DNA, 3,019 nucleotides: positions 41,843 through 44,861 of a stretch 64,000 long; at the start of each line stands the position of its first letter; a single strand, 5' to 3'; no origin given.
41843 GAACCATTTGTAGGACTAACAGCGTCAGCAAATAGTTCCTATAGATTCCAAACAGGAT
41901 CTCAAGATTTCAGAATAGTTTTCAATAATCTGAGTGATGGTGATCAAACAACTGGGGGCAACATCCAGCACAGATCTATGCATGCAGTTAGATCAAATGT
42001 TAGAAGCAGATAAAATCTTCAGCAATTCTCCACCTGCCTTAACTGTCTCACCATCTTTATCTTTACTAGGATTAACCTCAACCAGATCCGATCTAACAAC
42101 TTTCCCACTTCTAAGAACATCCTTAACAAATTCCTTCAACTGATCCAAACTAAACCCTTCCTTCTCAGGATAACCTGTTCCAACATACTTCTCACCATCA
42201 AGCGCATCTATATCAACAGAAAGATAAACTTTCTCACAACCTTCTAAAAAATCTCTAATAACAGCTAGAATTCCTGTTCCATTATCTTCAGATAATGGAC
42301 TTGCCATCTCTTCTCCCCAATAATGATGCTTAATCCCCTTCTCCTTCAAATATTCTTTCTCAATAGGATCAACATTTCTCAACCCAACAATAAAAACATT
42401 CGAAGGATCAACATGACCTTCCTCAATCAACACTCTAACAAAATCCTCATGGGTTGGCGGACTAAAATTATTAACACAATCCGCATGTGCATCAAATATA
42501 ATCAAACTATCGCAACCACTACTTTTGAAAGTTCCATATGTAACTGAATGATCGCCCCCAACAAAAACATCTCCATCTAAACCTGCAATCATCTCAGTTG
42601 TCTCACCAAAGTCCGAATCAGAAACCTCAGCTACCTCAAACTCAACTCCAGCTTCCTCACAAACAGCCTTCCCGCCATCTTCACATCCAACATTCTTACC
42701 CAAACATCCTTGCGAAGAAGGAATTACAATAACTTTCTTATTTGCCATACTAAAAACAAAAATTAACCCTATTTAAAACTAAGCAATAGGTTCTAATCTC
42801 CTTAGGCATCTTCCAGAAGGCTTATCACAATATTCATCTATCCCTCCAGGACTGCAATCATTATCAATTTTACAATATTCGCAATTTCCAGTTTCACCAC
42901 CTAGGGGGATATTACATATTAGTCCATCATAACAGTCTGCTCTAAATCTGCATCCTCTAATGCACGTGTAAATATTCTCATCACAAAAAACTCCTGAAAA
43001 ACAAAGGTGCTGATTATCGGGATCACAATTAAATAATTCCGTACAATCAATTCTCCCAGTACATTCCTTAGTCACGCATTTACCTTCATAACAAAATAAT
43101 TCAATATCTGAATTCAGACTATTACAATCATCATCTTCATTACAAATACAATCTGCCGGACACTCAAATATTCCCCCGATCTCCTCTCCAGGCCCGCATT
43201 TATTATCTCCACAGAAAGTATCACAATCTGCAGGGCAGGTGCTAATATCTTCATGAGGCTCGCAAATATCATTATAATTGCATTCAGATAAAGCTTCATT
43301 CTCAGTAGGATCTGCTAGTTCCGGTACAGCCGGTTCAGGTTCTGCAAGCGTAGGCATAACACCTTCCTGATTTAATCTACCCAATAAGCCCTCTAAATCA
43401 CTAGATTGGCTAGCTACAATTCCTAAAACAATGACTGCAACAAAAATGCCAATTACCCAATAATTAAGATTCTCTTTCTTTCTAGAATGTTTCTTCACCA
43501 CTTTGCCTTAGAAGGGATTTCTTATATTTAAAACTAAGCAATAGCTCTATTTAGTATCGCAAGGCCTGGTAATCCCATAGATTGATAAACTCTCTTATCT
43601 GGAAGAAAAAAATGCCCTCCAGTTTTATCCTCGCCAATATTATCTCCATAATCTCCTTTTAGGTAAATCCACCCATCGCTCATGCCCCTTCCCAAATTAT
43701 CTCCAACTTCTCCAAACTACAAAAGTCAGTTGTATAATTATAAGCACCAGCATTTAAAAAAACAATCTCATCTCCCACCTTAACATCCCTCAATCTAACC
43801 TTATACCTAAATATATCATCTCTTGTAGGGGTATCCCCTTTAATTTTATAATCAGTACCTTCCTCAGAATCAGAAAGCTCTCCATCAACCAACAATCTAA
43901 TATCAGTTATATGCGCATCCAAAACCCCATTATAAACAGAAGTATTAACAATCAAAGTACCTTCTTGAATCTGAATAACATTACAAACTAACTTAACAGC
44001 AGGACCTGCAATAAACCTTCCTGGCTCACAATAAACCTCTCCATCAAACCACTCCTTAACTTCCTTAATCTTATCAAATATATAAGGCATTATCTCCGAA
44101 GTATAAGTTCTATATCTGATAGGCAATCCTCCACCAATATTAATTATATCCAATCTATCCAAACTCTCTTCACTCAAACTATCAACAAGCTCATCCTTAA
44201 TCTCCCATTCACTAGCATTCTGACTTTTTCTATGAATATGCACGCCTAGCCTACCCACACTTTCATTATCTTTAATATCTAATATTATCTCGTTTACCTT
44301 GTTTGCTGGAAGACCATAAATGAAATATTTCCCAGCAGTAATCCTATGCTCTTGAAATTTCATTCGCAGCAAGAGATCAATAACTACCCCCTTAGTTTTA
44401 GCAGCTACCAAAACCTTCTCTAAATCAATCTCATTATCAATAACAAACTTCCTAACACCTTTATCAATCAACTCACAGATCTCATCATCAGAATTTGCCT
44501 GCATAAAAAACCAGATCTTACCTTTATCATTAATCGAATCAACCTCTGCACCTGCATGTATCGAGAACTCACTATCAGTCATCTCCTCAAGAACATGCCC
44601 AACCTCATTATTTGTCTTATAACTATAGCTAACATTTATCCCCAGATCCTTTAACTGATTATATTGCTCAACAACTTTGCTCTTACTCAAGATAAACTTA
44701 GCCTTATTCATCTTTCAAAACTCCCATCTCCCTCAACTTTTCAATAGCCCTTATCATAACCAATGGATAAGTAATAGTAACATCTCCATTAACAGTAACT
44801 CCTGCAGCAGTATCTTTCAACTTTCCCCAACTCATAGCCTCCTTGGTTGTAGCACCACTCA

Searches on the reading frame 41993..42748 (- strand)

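Call 7: search_protein_families(library=pfam, proteins=[window:41993-42748:-], max_evalue=0.001)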
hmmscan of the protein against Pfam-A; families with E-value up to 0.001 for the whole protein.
window:41993-42748:- (251 aa): 1 family
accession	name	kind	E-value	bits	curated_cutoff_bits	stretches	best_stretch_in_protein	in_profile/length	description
PF00491.26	Arginase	-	2.1e-37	129.5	22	1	61-243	88-274/280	Arginase family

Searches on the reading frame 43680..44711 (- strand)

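Call 7: search_protein_families(library=pfam, proteins=[window:43680-44711:-], max_evalue=0.001)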
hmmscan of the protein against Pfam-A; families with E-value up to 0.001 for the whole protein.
window:43680-44711:- (343 aa): 2 families
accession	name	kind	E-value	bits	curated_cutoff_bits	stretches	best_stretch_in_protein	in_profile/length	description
PF02784.22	Orn_Arg_deC_N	-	1e-14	55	23.4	1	17-235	8-246/247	Pyridoxal-dependent decarboxylase, pyridoxal binding domain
PF00278.28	Orn_DAP_Arg_deC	-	2.9e-06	27.9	23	1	206-322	5-95/95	Pyridoxal-dependent decarboxylase, C-terminal sheet domain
